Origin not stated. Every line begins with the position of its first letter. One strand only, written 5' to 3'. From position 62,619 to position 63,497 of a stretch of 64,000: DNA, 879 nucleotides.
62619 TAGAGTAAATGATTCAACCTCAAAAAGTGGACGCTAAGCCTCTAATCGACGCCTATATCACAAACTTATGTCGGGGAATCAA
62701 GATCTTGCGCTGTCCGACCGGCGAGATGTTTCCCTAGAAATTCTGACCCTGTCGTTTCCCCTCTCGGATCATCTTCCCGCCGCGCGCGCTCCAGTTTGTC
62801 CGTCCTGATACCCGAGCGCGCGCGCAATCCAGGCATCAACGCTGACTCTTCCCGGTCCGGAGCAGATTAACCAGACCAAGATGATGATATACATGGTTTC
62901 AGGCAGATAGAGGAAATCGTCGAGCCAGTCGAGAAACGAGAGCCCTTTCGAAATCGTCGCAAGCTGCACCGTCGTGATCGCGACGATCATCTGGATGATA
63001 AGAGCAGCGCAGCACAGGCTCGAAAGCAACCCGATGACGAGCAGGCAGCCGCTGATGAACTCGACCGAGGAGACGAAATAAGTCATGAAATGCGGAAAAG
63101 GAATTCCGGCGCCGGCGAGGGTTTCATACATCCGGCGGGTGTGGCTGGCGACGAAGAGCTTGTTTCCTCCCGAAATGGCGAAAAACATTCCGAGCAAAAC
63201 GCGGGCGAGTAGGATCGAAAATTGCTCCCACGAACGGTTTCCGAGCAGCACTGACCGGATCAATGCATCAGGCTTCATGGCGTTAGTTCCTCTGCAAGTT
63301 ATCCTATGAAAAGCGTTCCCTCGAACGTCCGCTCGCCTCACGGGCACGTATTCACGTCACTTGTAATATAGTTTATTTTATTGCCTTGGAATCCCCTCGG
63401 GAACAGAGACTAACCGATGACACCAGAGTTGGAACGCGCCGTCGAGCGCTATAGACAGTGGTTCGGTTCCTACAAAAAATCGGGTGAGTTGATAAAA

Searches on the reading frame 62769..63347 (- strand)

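Call 71: search_protein_families(library=pfam, proteins=[window:62769-63347:-], max_evalue=0.001)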
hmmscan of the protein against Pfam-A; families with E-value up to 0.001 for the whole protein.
window:62769-63347:- (192 aa): 2 families
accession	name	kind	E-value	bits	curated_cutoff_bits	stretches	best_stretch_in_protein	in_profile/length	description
PF07681.17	DoxX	-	1.4e-13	51.7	23.6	1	45-127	2-83/85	DoxX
PF07291.16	MauE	-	9e-06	26.4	27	1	44-125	4-85/128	Methylamine utilisation protein MauE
